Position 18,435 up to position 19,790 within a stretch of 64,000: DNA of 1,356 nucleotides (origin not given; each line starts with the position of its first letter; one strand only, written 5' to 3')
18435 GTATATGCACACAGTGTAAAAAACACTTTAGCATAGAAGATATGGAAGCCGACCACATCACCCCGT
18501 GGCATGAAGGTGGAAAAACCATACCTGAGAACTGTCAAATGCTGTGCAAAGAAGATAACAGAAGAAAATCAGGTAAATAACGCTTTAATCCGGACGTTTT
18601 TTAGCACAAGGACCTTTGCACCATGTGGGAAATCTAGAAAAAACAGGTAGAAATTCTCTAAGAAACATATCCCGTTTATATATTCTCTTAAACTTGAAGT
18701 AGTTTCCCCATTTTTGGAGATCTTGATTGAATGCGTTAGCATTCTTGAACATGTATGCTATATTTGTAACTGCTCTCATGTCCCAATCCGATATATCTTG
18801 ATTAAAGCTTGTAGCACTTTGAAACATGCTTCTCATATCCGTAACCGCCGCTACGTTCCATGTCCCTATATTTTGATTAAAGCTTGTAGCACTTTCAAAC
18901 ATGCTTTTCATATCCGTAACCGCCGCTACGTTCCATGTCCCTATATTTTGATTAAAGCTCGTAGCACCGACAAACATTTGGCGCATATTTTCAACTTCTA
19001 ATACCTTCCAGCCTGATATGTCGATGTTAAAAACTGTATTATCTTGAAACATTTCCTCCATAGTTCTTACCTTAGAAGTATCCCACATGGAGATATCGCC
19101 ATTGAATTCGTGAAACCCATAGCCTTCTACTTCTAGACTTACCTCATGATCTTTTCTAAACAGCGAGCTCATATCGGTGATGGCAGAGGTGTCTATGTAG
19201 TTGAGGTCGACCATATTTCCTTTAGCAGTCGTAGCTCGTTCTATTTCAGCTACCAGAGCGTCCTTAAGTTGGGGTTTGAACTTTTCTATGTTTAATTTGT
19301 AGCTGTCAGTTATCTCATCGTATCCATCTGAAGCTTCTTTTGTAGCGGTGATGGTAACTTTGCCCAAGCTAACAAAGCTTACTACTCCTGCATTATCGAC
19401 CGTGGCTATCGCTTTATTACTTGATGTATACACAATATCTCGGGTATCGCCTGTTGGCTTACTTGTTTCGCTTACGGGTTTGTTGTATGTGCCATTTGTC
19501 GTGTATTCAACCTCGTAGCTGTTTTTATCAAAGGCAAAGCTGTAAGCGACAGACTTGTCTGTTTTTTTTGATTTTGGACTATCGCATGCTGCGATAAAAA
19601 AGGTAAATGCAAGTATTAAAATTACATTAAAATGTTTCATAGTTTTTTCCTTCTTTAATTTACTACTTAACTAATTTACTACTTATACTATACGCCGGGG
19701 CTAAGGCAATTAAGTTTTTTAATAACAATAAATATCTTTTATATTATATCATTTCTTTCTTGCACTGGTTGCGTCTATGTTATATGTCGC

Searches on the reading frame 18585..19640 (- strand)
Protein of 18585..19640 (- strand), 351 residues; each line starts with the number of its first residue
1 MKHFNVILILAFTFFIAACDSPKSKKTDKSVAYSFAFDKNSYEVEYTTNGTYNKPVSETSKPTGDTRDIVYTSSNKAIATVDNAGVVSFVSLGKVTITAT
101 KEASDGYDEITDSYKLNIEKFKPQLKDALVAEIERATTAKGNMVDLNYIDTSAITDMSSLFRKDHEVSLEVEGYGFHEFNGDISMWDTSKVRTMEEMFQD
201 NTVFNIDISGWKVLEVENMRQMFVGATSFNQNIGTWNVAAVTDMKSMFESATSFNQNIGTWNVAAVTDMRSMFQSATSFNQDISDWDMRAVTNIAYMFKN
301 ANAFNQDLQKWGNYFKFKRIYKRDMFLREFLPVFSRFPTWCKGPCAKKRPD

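Call 64: search_protein_families(library=pfam, max_evalue=0.001, proteins=[window:18585-19640:-])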
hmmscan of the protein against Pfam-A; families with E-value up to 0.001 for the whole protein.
window:18585-19640:- (351 aa): 2 families
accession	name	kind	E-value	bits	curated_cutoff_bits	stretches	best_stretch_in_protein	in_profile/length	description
PF03382.20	DUF285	-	9.3e-60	200.1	25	2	229-311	13-95/120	Mycoplasma protein of unknown function, DUF285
PF02368.24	Big_2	-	3e-09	37.2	22.8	1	49-103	15-70/79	Bacterial Ig-like domain (group 2)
